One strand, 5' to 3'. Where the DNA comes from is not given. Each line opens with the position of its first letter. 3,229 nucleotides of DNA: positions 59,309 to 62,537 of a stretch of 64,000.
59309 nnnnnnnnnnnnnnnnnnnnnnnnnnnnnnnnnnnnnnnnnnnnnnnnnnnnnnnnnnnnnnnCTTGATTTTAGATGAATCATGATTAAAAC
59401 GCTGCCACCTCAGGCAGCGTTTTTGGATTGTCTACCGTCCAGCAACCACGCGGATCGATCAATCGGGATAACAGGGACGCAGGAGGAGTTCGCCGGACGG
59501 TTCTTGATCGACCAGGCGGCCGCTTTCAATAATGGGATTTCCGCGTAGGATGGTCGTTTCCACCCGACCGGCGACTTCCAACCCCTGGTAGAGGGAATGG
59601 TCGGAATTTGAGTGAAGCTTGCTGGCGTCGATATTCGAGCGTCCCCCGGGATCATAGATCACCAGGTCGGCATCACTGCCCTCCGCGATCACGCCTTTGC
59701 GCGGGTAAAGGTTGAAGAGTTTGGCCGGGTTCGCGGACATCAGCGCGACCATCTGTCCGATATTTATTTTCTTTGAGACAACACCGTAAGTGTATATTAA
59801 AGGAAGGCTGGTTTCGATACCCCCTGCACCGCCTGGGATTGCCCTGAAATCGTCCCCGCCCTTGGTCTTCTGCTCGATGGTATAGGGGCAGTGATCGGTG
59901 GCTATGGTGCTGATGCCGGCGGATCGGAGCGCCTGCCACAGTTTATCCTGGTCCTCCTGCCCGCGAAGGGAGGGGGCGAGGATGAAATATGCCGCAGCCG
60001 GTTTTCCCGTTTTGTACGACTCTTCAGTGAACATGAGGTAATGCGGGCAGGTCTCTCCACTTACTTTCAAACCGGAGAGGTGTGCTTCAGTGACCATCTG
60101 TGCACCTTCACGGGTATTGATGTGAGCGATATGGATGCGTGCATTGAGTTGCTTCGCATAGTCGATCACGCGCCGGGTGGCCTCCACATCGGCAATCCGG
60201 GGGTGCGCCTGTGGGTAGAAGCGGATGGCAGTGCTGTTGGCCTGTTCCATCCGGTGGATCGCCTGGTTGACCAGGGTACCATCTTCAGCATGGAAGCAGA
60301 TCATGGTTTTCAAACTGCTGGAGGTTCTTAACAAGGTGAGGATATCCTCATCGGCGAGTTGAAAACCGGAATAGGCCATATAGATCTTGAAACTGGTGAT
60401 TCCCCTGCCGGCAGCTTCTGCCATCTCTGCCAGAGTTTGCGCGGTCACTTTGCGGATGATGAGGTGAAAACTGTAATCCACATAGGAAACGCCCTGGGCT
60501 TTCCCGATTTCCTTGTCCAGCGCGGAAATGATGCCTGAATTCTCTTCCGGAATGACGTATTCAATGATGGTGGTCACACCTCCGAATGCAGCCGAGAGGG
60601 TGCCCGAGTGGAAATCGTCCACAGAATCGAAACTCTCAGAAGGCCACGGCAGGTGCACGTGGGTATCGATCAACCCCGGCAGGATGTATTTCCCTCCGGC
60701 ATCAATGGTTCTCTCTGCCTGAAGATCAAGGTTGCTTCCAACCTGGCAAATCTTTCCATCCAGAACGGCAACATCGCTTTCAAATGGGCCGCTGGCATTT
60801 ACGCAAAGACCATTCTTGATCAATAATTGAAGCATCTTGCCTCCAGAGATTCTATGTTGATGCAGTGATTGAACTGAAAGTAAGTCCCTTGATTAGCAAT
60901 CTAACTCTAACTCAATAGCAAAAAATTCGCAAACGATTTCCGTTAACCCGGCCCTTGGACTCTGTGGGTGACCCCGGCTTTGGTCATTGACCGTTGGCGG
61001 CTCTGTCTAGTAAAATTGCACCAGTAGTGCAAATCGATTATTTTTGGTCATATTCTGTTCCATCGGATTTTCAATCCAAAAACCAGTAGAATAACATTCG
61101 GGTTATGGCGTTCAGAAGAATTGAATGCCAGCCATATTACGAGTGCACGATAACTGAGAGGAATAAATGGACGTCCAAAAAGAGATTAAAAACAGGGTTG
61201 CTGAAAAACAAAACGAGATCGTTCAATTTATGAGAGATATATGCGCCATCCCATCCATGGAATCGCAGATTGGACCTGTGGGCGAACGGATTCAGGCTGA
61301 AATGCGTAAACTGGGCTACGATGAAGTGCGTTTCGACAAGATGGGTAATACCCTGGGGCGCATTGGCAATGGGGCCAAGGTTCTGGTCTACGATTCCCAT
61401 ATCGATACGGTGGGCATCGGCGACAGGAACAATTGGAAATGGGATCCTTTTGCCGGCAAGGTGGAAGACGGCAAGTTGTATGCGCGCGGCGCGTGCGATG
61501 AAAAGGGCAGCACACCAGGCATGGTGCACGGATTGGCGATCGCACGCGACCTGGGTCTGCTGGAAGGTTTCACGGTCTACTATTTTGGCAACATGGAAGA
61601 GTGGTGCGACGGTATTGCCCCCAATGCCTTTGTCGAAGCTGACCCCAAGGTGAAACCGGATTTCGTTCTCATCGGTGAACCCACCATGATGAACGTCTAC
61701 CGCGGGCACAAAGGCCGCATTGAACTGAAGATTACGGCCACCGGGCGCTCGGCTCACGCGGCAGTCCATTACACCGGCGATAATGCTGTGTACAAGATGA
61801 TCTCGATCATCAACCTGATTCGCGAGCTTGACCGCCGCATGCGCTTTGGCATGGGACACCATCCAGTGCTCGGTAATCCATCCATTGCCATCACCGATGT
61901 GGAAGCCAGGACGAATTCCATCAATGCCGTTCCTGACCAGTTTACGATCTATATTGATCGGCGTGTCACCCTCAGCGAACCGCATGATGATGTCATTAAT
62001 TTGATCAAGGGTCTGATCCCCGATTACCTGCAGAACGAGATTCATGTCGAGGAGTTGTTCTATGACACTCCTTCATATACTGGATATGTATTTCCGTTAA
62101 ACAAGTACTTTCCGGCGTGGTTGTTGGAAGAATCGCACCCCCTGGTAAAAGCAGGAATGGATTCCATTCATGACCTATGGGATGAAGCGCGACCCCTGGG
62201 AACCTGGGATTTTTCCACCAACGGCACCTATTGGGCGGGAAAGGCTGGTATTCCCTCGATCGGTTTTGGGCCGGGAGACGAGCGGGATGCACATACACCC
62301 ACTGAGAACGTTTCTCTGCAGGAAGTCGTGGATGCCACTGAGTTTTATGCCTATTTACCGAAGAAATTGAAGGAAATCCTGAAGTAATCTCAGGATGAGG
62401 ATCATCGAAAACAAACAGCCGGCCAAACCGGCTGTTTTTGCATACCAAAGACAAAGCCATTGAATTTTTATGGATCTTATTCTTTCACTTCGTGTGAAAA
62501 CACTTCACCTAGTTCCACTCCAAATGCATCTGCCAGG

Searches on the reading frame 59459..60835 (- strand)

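Call 81: search_protein_families(library=pfam, proteins=[window:59459-60835:-], max_evalue=0.00001)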
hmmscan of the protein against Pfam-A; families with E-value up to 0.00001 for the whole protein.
window:59459-60835:- (458 aa): 2 families
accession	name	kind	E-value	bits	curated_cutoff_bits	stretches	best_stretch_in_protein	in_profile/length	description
PF01979.26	Amidohydro_1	-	2.4e-25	89.9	25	1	50-433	1-343/345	Amidohydrolase family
PF07969.17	Amidohydro_3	-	3.6e-18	66.7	29.7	1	354-435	404-471/472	Amidohydrolase family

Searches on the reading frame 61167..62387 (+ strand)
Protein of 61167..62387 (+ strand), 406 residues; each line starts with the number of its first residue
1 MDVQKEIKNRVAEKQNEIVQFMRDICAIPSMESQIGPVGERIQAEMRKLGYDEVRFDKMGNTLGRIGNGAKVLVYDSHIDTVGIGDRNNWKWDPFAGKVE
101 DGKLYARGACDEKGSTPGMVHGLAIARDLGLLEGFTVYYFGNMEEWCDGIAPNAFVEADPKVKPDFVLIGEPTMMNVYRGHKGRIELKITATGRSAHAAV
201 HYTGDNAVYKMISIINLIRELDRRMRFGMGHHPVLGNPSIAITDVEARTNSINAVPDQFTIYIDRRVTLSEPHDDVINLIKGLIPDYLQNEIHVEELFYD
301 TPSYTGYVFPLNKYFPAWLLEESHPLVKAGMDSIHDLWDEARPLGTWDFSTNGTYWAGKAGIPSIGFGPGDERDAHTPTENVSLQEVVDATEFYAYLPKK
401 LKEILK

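Call 81: search_protein_families(library=pfam, proteins=[window:61167-62387:+], max_evalue=0.00001)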
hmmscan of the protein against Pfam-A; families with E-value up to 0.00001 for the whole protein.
window:61167-62387:+ (406 aa): 2 families
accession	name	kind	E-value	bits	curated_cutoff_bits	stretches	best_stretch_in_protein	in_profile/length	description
PF01546.33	Peptidase_M20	-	5.6e-23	82.4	24.6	1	76-397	3-203/206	Peptidase family M20/M25/M40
PF07687.19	M20_dimer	-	5e-15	55.8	21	1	180-285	2-100/107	Peptidase dimerisation domain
